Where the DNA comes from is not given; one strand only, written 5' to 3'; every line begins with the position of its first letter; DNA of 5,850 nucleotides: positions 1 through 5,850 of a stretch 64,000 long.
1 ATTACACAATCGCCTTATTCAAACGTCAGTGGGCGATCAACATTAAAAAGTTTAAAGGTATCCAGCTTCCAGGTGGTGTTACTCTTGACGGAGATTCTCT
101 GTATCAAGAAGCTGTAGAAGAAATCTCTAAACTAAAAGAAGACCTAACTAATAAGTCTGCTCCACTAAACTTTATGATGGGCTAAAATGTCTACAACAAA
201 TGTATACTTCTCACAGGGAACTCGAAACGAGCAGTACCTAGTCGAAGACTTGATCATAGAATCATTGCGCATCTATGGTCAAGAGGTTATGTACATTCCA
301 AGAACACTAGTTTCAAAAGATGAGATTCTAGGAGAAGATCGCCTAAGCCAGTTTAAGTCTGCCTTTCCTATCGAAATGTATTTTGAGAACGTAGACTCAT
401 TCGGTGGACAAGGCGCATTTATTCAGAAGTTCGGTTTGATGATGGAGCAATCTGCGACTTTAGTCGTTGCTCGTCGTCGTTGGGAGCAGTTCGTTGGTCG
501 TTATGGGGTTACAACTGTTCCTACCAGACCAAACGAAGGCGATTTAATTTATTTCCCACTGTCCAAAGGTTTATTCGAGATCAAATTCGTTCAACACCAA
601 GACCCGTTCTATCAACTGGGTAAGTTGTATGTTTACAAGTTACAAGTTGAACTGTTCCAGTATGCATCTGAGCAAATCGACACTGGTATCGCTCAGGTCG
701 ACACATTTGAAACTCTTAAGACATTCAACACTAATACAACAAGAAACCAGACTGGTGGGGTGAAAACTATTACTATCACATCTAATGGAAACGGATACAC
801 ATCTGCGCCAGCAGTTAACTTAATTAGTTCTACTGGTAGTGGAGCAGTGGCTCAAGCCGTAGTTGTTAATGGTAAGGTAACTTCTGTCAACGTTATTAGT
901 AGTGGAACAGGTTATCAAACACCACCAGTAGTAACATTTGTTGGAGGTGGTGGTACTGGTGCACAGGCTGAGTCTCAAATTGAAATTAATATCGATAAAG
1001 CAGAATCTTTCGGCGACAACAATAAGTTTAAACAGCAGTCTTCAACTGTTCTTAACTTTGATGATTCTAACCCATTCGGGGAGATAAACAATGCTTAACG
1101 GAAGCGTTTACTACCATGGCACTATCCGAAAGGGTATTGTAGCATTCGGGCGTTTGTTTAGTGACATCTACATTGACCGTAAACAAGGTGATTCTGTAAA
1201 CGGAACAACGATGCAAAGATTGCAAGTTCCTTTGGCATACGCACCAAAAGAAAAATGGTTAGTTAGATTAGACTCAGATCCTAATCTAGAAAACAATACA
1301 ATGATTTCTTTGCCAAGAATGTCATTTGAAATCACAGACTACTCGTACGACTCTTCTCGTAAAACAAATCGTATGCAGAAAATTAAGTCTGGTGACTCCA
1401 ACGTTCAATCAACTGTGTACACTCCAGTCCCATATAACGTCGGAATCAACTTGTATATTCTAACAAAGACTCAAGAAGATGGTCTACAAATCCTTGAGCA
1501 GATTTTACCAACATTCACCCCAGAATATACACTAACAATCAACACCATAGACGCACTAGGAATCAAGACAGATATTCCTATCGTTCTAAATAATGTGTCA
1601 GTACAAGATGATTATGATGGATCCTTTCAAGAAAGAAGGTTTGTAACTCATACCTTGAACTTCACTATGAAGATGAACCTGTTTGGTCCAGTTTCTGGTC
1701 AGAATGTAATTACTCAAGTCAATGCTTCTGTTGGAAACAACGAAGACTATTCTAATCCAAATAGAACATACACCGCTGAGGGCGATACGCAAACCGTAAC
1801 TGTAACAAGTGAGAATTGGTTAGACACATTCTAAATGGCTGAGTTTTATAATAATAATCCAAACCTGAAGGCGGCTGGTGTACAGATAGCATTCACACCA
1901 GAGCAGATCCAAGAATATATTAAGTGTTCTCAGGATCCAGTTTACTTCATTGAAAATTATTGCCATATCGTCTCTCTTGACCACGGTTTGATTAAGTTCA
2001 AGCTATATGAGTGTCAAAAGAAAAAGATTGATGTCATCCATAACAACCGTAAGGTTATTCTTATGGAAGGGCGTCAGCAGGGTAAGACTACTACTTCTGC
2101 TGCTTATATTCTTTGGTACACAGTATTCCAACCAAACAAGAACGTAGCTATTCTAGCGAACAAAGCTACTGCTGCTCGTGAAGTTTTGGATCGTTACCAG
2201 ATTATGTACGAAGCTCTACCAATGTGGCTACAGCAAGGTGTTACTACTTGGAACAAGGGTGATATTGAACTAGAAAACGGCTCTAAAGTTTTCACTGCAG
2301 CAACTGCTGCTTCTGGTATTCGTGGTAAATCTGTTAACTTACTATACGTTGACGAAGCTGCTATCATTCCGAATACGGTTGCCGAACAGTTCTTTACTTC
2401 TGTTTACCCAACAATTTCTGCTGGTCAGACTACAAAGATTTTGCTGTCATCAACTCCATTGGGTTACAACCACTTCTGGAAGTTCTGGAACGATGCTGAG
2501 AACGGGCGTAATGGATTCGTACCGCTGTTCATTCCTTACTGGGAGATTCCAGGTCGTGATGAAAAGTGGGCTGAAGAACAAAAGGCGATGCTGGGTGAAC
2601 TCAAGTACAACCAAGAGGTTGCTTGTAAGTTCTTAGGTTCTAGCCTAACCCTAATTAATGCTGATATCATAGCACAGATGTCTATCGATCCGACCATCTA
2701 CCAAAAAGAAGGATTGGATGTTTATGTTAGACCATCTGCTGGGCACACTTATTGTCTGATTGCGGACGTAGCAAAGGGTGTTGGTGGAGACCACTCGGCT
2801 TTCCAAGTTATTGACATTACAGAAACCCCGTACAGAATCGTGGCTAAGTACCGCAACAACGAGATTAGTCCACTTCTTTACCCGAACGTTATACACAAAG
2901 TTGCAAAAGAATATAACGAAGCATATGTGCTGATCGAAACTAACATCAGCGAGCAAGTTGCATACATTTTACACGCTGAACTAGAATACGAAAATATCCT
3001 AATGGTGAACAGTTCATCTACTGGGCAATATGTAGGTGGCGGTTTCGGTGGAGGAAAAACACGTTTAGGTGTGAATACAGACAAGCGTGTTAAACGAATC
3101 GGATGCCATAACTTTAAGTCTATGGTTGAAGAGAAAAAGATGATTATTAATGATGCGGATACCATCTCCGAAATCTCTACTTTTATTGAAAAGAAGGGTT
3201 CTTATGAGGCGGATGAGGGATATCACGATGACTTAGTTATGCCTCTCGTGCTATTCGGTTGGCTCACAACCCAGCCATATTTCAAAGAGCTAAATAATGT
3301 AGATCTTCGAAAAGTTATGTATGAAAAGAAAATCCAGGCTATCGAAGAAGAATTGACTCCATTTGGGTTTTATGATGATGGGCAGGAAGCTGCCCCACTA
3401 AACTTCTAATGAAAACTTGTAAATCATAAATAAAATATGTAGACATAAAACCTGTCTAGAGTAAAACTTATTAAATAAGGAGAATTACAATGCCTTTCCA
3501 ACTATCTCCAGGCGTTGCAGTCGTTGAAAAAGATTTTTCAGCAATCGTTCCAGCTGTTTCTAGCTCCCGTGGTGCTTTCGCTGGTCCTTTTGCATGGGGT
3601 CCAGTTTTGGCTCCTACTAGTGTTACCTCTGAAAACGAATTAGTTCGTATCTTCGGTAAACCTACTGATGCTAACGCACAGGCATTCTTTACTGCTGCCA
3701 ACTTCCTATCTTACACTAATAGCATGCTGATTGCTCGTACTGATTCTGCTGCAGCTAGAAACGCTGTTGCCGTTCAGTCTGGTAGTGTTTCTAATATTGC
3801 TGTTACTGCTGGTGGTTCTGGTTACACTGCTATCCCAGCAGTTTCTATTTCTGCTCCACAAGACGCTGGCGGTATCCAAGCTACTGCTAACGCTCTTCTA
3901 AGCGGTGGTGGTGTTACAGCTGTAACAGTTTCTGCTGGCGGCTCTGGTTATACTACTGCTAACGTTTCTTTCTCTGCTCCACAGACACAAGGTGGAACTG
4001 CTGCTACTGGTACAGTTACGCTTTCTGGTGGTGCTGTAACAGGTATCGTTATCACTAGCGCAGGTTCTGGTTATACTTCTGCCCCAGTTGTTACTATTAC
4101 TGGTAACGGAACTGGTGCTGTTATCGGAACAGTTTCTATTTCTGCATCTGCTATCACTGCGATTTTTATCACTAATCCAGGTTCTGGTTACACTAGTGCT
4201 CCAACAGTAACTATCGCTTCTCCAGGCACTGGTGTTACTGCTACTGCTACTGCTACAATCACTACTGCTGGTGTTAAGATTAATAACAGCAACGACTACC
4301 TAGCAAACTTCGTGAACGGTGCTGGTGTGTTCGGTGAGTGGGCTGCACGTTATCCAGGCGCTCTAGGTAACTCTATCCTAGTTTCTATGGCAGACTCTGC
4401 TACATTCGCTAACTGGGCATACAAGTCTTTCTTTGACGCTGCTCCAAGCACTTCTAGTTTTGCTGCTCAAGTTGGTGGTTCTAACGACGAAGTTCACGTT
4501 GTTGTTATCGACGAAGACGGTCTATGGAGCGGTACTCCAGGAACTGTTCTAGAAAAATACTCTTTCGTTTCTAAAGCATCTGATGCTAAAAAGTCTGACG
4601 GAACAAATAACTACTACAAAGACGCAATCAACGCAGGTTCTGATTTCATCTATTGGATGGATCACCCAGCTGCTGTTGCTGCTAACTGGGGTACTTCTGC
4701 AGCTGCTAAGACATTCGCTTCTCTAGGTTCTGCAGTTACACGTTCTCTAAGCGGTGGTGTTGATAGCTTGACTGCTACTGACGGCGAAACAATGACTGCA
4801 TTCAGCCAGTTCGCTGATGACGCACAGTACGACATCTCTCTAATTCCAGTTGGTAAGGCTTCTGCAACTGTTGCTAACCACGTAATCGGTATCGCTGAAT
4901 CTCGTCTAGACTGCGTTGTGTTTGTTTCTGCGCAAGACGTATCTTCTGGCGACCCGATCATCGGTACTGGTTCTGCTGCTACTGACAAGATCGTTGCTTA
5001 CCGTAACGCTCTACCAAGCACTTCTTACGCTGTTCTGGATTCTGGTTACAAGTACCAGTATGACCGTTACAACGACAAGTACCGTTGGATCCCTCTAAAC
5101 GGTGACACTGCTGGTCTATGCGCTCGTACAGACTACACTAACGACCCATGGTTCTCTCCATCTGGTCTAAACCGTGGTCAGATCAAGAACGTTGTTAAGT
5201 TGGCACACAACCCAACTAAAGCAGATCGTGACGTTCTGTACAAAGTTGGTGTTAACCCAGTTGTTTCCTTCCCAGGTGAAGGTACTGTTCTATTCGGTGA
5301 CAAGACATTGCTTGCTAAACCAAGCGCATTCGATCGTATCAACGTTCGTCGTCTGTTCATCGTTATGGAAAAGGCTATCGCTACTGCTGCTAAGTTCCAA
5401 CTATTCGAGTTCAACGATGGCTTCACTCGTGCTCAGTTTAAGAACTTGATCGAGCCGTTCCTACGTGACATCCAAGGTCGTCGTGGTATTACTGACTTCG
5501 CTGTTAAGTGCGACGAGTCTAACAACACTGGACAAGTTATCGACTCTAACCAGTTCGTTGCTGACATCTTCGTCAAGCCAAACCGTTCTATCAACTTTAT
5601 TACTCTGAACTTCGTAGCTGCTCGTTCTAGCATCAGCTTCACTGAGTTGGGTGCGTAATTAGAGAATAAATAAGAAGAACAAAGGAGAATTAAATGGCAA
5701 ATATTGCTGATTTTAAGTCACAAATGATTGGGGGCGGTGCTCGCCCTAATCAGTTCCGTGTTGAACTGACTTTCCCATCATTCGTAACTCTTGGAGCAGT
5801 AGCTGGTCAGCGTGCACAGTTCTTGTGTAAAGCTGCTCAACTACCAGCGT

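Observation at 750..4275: The same 40-aa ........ repeat module is inserted in both the tail sheath and the upstream gp14-like neck protein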

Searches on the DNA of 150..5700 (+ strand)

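Call 5: search_dna_similar(query=window:150-5700:+, collection=phages, mode=near, max_rows=20)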
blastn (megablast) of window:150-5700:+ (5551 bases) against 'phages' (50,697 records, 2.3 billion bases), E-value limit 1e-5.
Records with a match: 1; places in all: 1; records where one place covers at least 80% of the query: 0.
Best place of each record, by identity: 60-80% 1.
By first word of the organism name: Synechococcus 1.
By host as written in the record: Synechococcus sp. CRE1902 1.
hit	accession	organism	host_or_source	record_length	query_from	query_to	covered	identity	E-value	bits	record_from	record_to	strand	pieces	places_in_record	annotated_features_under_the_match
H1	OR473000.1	Synechococcus phage S-CREM2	Synechococcus sp. CRE1902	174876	4997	5215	4%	75.1%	6e-18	100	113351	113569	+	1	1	tail sheath protein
